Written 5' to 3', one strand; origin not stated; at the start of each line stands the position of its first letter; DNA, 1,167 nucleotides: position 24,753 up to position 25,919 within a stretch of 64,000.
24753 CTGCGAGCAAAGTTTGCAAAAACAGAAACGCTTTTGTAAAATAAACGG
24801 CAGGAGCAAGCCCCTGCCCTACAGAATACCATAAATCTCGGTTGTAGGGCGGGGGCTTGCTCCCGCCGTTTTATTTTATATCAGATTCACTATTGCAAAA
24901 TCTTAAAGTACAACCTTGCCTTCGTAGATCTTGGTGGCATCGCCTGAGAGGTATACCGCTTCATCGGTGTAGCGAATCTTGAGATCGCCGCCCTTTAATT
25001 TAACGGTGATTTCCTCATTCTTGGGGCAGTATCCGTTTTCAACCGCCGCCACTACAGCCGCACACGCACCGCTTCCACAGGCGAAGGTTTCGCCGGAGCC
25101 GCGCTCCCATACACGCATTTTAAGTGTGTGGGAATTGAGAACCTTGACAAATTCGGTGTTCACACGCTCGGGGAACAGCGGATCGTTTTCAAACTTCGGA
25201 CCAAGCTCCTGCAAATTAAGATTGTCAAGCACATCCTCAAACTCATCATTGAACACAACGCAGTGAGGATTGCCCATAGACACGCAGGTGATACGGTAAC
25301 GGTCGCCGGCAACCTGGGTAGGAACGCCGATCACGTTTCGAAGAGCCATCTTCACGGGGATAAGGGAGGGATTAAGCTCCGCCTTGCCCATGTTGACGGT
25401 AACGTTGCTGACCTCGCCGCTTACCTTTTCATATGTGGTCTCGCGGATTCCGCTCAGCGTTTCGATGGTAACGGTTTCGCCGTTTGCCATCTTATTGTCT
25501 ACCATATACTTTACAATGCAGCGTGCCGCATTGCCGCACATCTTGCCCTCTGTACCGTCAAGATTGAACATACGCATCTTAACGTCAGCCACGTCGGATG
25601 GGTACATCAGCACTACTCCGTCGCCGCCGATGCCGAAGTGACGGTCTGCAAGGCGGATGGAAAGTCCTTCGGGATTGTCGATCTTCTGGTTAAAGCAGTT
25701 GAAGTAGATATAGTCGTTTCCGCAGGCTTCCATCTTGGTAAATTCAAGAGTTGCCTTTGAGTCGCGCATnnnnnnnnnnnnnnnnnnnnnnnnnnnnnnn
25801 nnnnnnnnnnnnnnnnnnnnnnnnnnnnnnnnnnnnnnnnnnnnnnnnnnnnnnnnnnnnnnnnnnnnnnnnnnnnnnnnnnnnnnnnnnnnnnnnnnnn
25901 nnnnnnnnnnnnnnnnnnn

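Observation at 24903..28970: In-frame fusion of carbamoyl-phosphate synthase large subunit with diaminopimelate epimerase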

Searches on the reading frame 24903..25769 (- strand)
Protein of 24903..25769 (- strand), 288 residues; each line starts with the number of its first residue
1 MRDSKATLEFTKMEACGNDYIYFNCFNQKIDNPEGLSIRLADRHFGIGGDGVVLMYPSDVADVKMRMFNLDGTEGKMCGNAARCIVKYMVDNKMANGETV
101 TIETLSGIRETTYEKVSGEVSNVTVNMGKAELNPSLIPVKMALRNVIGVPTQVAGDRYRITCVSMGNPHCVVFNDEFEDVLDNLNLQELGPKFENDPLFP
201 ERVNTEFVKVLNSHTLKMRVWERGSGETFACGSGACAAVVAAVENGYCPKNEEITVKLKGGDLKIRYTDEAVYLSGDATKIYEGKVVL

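Call 4: search_protein_families(library=ncbifam, proteins=[window:24903-25769:-], max_evalue=0.001)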
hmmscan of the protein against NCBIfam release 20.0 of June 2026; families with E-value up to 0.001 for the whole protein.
window:24903-25769:- (288 aa): 2 families
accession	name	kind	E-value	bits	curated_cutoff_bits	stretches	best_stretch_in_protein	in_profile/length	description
TIGR00652.1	DapF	equivalog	1.1e-82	277.5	114.65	1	9-286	2-268/270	diaminopimelate epimerase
NF038284.1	bifunc_DapF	exception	2.1e-29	102.6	350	1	50-277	44-253/254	bifunctional diaminopimelate epimerase/glutamate racemase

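Call 8: find_related_loci(query=window:24903-25769:-, collection=genome_contigs, flank=6000)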
Query window:24903-25769:- (288 aa) in genome_contigs; peptide patterns used: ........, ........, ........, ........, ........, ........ (x = any residue, [..] = any of these).
549 stretches matched a pattern; 513 encode a relative of the query (tblastn E <= 1e-3); the best 80 are kept; 80 distinct loci.
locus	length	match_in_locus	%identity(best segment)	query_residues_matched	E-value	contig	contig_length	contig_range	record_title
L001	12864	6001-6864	92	1-288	2e-176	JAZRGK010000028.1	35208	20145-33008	MAG: Candidatus Flemingiibacterium sp. isolate T1900045490_YK20190184.MAGScoT_cleanbin_000005 SGB_7379_k141_2473000, who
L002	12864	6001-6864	91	1-288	4e-176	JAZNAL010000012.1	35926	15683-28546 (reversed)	MAG: Candidatus Flemingiibacterium sp. isolate T1900044747_TS20190213.MAGScoT_cleanbin_000029 SGB_2129_k141_149240, whol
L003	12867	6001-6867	91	1-288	1e-173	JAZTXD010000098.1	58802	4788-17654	MAG: Candidatus Flemingiibacterium sp. isolate T1900045331_YK20190020.MAGScoT_cleanbin_000017 SGB_6526_k141_301394, whol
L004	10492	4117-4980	89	1-288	1e-172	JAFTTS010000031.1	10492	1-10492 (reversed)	MAG: Clostridia bacterium isolate RGIG4141 Roe_deer_Colon-1__c190702, whole genome shotgun sequence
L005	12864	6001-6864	89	1-288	2e-172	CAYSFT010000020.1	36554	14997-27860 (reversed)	MAG TPA_asm: uncultured Lachnospiraceae bacterium isolate SRP315200_co1_909 genome assembly, contig: NODE_1473_length_36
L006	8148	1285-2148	89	1-288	5e-172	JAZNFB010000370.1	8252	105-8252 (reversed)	MAG: Candidatus Flemingiibacterium sp. isolate T1900044715_TS20190181.MAGScoT_cleanbin_000068 SGB_1872_k141_661862, whol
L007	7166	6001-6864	89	1-288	2e-171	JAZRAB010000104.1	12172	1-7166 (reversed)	MAG: Candidatus Flemingiibacterium sp. isolate T1900045149_TC20190143.MAGScoT_cleanbin_000007 SGB_4943_k141_359346, whol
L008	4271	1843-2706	88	1-288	2e-174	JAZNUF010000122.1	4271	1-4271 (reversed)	MAG: Candidatus Flemingiibacterium sp. isolate T1900044798_TS20190264.MAGScoT_cleanbin_000047 SGB_2697_k141_1739247, who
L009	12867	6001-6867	87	1-288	4e-168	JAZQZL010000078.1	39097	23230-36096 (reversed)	MAG: Candidatus Flemingiibacterium sp. isolate T1900045155_TC20190149.MAGScoT_cleanbin_000011 SGB_4976_k141_455346, whol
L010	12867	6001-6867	87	1-288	5e-168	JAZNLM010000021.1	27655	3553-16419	MAG: Candidatus Flemingiibacterium sp. isolate T1900044670_TS20190136.MAGScoT_cleanbin_000024 SGB_1580_k141_4069798, who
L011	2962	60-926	88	1-288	2e-177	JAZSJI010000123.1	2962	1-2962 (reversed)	MAG: Candidatus Flemingiibacterium sp. isolate T1900044565_TS20190031.MAGScoT_cleanbin_000018 SGB_400_k141_16414, whole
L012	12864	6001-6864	85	1-288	3e-165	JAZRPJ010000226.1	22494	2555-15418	MAG: Candidatus Flemingiibacterium sp. isolate T1900045380_YK20190070.MAGScoT_cleanbin_000017 SGB_6884_k141_580239, whol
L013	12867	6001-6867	88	1-288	2e-168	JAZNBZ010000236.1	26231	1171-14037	MAG: Candidatus Flemingiibacterium sp. isolate T1900044738_TS20190204.MAGScoT_cleanbin_000026 SGB_2036_k141_1114658, who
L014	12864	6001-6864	83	1-288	9e-160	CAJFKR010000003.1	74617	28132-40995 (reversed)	Candidatus Flemingibacterium merdigallinarum isolate Chicken_22_mag_3 genome assembly, contig: MAGpy_11413_22_idba_bin_3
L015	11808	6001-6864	84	1-288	7e-160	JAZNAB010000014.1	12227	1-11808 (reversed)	MAG: Candidatus Flemingiibacterium sp. isolate T1900044748_TS20190414.MAGScoT_cleanbin_000056 SGB_2147_k141_3488530, who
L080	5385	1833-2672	58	3-286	3e-114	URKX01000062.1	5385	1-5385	uncultured Ruminococcaceae bacterium isolate UMGS1101 genome assembly, contig: NODE_6573_length_5385_cov_7.533208, whole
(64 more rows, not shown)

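Call 12: search_solved_structures(query=window:24903-25769:-, max_evalue=0.00001, show_alignments=3)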
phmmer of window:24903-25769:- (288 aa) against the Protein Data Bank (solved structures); distinct sequences matched with E-value up to 0.00001: 17.
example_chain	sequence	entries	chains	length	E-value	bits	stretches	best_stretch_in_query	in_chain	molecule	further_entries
2otn_A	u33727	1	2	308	6e-70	238.8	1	7-283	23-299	Diaminopimelate epimerase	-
9mro_A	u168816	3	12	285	3.6e-64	219.8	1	8-286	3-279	Diaminopimelate epimerase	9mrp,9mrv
3ejx_A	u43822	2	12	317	2.8e-59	203.8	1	6-287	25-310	Diaminopimelate epimerase, chloroplastic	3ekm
5ha4_A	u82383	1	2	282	4.6e-52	180.1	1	7-286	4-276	Diaminopimelate epimerase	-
8qzy_A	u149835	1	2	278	5.7e-52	179.8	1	7-287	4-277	Diaminopimelate epimerase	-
1bwz_A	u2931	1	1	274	3.5e-50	174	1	8-287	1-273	PROTEIN (DIAMINOPIMELATE EPIMERASE)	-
1gqz_A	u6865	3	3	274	8.6e-50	172.7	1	8-287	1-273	DIAMINOPIMELATE EPIMERASE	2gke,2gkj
2q9h_A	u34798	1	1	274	2.1e-48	168.1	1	8-287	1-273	Diaminopimelate epimerase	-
2q9j_A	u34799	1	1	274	2.1e-48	168.1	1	8-287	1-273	Diaminopimelate epimerase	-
6d13_A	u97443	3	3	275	2.2e-48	168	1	8-286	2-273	Diaminopimelate epimerase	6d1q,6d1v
5ygu_A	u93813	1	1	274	3.7e-48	167.3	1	8-286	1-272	Diaminopimelate epimerase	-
4ijz_A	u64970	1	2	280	4.1e-48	167.2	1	8-286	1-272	Diaminopimelate epimerase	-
4ik0_A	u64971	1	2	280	6.3e-47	163.3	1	8-286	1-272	Diaminopimelate epimerase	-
6vck_A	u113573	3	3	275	2.4e-46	161.4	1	8-286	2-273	Diaminopimelate epimerase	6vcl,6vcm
7vdy_A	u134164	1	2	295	2.3e-34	122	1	5-285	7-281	O-ureido-serine racemase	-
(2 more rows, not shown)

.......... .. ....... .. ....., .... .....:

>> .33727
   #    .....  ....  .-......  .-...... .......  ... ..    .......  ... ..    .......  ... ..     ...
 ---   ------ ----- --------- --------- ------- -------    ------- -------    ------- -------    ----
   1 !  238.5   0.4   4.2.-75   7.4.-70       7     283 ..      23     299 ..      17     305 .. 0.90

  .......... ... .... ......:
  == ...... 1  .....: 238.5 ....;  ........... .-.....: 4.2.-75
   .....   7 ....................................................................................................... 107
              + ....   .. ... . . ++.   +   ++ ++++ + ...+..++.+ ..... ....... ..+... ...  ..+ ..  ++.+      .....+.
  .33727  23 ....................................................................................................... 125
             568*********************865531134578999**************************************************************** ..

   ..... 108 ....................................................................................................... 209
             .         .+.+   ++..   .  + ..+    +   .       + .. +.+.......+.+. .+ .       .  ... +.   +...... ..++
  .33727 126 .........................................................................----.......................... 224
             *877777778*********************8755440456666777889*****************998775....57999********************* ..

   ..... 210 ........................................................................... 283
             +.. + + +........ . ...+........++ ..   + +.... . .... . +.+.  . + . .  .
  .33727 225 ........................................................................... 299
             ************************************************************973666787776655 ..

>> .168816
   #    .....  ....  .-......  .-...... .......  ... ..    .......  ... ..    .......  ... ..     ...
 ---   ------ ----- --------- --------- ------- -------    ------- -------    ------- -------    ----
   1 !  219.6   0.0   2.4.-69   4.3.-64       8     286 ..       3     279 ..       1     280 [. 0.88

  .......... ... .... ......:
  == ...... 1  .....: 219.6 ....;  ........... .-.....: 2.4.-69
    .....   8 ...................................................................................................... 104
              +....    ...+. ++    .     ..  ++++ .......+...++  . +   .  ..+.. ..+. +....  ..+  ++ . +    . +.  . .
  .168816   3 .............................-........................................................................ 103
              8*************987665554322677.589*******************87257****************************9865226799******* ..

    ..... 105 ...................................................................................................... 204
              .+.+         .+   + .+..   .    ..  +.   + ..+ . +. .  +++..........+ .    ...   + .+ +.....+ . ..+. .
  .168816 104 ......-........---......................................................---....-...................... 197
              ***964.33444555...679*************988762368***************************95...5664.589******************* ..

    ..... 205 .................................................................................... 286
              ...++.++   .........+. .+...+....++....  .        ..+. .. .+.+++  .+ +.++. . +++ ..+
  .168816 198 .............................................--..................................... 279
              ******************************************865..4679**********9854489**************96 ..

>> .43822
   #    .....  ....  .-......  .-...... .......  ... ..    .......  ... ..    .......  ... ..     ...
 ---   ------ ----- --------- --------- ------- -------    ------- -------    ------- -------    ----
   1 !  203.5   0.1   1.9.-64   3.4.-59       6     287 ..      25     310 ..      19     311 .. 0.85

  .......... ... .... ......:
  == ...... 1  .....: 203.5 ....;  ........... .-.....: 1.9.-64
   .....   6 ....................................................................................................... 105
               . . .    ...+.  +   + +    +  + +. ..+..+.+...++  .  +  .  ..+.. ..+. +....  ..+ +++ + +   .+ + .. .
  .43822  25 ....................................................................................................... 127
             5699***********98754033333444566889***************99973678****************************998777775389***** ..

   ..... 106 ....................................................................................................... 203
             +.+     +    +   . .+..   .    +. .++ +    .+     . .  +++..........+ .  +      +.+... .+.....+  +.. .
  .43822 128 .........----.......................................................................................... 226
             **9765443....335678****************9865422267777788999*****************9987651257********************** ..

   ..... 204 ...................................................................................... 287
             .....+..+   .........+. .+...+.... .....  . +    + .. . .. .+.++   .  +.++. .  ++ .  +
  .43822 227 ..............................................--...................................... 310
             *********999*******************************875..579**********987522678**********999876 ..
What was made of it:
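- Closest known: DapF-family enzymes with other specificities. Same: They share the fold family and the two-Cys chemistry (calls 4, 12).
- Tried and rejected: DcsC-like or Glu-racemase-like specificity for the window's domain was rejected because the scores are much weaker (calls 4, 12).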

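Call 47: find_homologous_proteins(query=L080:1839-2678:+, max_evalue=1e-40)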
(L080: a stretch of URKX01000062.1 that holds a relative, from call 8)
Query L080:1839-2678:+ (280 aa): 8000 proteins with E <= 1e-40 among 8000 candidates; the best 120 are listed.
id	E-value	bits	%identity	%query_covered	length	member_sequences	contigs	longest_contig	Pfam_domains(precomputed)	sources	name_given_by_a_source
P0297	1.2e-170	584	90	99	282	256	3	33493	PF01678.25,PF05544.17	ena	-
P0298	2.1e-169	580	88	100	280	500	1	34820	PF01678.25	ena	-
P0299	2.0e-166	571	86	100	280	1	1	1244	PF01678.25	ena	-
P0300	2.1e-166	570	89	97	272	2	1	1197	PF01678.25,PF05544.17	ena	-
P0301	5.6e-166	569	86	100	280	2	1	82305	PF01678.25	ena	-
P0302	6.5e-166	569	86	100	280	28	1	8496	PF01678.25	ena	-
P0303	1.0e-165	568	86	100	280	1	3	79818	PF01678.25,PF05544.17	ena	-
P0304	1.3e-165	568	86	100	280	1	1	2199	PF01678.25,PF05544.17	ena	-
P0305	2.1e-165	567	86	100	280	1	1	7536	PF01678.25,PF05544.17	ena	-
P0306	2.5e-165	567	86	99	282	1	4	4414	PF01678.25,PF05544.17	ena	-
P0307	3.5e-165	566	85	100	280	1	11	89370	PF01678.25,PF05544.17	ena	-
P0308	4.1e-165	566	86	99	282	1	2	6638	PF01678.25,PF05544.17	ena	-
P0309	5.3e-165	566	86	100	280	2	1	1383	PF01678.25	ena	-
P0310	6.5e-165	566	85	100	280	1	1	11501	PF01678.25,PF05544.17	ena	-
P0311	6.8e-165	565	86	99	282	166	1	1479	PF01678.25,PF05544.17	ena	-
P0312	7.6e-165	565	85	100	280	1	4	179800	PF01678.25,PF05544.17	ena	-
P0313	9.3e-165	565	86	99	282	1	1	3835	PF01678.25,PF05544.17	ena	-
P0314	9.8e-165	565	86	99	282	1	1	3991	PF01678.25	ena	-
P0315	1.1e-164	565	86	99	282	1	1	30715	PF01678.25,PF05544.17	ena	-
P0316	1.4e-164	564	86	99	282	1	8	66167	PF01678.25,PF05544.17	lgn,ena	-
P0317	1.8e-164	564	86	100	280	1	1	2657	PF01678.25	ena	-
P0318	1.4e-163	561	86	99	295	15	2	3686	PF01678.25,PF05544.17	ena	-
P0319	1.9e-163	561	86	99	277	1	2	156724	PF01678.25,PF05544.17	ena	-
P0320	2.2e-163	561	85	99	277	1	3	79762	PF01678.25,PF05544.17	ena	-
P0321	4.5e-163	559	85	99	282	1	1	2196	PF01678.25,PF05544.17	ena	-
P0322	5.5e-163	559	85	99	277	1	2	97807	PF01678.25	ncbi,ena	-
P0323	1.7e-162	558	84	100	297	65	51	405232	PF01678.25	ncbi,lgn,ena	-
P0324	1.8e-162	558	89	99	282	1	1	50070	PF01678.25,PF05544.17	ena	-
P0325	3.6e-162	557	84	99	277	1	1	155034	PF01678.25,PF05544.17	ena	-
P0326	2.7e-161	554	85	99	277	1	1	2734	PF01678.25,PF05544.17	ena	-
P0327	7.6e-160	549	85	97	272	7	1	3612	PF01678.25,PF05544.17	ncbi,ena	-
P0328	1.6e-155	535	83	100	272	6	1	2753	PF01678.25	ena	-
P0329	2.5e-154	531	81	100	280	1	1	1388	PF01678.25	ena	-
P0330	8.9e-152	522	81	100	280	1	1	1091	PF01678.25,PF05544.17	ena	-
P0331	4.9e-151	520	81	99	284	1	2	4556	PF01678.25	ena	-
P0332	5.1e-150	517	80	100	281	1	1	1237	PF01678.25,PF05544.17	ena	-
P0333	1.0e-148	512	78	98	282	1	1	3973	PF01678.25,PF05544.17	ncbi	-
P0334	1.6e-148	512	80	99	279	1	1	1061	PF01678.25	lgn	-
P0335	3.5e-148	511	80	99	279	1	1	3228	PF01678.25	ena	-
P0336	8.8e-148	509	81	97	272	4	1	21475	PF01678.25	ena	-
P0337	1.1e-147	509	79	99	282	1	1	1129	PF01678.25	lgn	-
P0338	1.3e-147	509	78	98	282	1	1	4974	PF01678.25,PF05544.17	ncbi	-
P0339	1.4e-147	509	80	99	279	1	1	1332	PF01678.25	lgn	-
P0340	1.6e-147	508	76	99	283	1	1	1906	PF01678.25,PF05544.17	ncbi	-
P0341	1.9e-147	508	78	100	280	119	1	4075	PF01678.25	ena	-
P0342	2.9e-147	508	77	100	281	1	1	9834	PF01678.25,PF05544.17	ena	-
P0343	4.5e-147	507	76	100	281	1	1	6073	PF01678.25,PF05544.17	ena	-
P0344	5.7e-147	507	78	100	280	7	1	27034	PF01678.25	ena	-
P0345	9.1e-147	506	85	91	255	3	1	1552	PF01678.25,PF05544.17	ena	-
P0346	1.5e-146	505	77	100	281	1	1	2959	PF01678.25,PF05544.17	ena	-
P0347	2.9e-146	504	78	100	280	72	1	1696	PF01678.25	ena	-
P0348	4.0e-146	504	75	99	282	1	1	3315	PF01678.25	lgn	-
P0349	4.7e-146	504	78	100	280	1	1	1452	PF01678.25,PF05544.17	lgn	-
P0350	6.5e-146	503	80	99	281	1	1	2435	PF01678.25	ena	-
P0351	6.5e-146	503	77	100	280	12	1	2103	PF01678.25,PF05544.17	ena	-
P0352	1.5e-145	502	80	97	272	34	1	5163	PF01678.25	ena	-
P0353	1.6e-145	502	76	99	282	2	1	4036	PF01678.25,PF05544.17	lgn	-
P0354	1.8e-145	502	77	99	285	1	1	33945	PF01678.25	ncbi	-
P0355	1.9e-145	502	77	99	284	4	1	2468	PF01678.25,PF05544.17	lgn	-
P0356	3.4e-145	501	79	99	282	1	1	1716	PF01678.25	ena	-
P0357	5.8e-145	500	75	100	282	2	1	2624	PF01678.25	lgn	-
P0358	7.5e-145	500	76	99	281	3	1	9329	PF01678.25,PF05544.17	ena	-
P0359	1.2e-144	499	75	100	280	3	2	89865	PF01678.25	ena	-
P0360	1.2e-144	499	79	99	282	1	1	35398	PF01678.25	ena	-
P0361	2.8e-144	498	76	100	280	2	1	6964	PF01678.25,PF05544.17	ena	-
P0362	4.1e-144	497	77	98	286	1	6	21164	PF01678.25,PF05544.17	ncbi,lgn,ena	-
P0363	4.6e-144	497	79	99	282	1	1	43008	PF01678.25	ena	-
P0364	7.2e-144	496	76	99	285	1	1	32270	PF01678.25,PF05544.17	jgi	-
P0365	1.1e-143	496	75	100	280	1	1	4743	PF01678.25,PF05544.17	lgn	-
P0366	1.3e-143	496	76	99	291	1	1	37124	PF01678.25,PF05544.17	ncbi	-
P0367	1.4e-143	496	77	99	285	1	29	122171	PF01678.25,PF05544.17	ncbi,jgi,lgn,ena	-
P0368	2.0e-143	495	78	99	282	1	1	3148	PF01678.25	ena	-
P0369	5.4e-143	494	76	99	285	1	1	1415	PF01678.25,PF05544.17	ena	-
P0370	5.5e-143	494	76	99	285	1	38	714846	PF01678.25,PF05544.17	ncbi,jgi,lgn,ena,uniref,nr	ncbi:diaminopimelate epimerase [Neglectibacter caecimuris]|uniref:diaminopimelate epimerase n=1 Tax=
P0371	5.5e-143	494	75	98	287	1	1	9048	PF01678.25,PF05544.17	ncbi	-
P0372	9.1e-143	493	81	95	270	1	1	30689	PF01678.25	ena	-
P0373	9.3e-143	493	76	99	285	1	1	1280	PF01678.25,PF05544.17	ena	-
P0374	1.2e-142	492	76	99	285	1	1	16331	PF01678.25,PF05544.17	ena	-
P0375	1.8e-142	492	76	99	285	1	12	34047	PF01678.25,PF05544.17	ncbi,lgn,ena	-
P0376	2.2e-142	492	77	100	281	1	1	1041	PF01678.25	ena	-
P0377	2.5e-142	491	76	99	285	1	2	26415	PF01678.25,PF05544.17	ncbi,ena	-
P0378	2.8e-142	491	76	99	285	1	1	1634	PF01678.25,PF05544.17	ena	-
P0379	3.4e-142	491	76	99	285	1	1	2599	PF01678.25,PF05544.17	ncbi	-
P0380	3.5e-142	491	76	99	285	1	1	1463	PF01678.25,PF05544.17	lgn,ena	-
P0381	3.7e-142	491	76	99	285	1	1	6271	PF01678.25,PF05544.17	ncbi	-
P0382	4.0e-142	491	76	99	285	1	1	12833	PF01678.25,PF05544.17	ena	-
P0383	4.8e-142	490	75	99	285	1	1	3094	PF01678.25,PF05544.17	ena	-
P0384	6.1e-142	490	76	99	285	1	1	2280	PF01678.25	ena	-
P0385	8.7e-142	490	78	99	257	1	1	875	PF01678.25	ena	-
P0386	1.1e-141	489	76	99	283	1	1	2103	PF01678.25,PF05544.17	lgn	-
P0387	1.2e-141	489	76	99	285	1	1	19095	PF01678.25,PF05544.17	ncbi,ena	-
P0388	2.0e-141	488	74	99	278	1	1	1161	PF01678.25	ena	-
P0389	2.0e-141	488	75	99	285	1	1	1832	PF01678.25,PF05544.17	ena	-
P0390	2.3e-141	488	74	99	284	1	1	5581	PF01678.25,PF05544.17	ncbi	-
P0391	1.3e-140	486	74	99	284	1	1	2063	PF01678.25,PF05544.17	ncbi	-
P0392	2.3e-140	485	75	99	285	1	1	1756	PF01678.25,PF05544.17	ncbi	-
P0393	9.2e-140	483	74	98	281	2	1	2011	PF01678.25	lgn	-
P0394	1.5e-139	482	74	99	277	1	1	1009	PF01678.25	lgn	-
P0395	1.8e-139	482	73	99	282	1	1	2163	PF02567.22,PF01678.25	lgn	-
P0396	2.0e-139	482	74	99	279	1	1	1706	PF01678.25,PF05544.17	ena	-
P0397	2.6e-139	481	73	99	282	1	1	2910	PF01678.25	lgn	-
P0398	4.7e-139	481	75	97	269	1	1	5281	PF01678.25,PF05544.17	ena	-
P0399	2.9e-138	478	72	99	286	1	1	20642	PF01678.25,PF05544.17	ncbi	-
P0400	3.0e-138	478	73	99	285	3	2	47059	PF01678.25,PF05544.17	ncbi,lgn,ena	-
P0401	3.4e-138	478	73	99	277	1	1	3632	PF01678.25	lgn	-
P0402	4.2e-138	478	74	99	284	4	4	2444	PF01678.25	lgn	-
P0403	4.5e-138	477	73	98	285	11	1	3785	PF01678.25,PF05544.17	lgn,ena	-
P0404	7.7e-138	477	72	99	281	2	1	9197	PF02567.22,PF01678.25,PF05544.17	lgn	-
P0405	7.7e-138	477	74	97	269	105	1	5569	PF01678.25,PF05544.17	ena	-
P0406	1.0e-137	476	74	99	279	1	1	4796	PF01678.25,PF05544.17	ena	-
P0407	1.2e-137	476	74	98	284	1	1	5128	PF01678.25,PF05544.17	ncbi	-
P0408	2.5e-137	475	73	99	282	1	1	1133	PF01678.25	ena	-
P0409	3.0e-137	475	73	99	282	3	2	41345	PF01678.25,PF05544.17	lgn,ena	-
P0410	3.4e-137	475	73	99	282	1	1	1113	PF01678.25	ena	-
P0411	4.4e-137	474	73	99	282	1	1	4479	PF01678.25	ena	-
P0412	6.1e-137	474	74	97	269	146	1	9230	PF01678.25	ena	-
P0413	6.3e-137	474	75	98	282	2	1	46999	PF01678.25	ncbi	-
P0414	6.3e-137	474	73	99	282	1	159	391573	PF01678.25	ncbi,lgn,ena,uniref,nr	ncbi:diaminopimelate epimerase [Neglectibacter timonensis]|uniref:diaminopimelate epimerase n=1 Tax=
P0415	6.7e-137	474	72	99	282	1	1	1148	PF01678.25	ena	-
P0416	1.0e-136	473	72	99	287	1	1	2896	PF01678.25,PF05544.17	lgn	-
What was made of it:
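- Tried and rejected: A search with the sister-clade free DapF found no Ruminococcus-named standalone copy at 72% identity or above (call 47).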
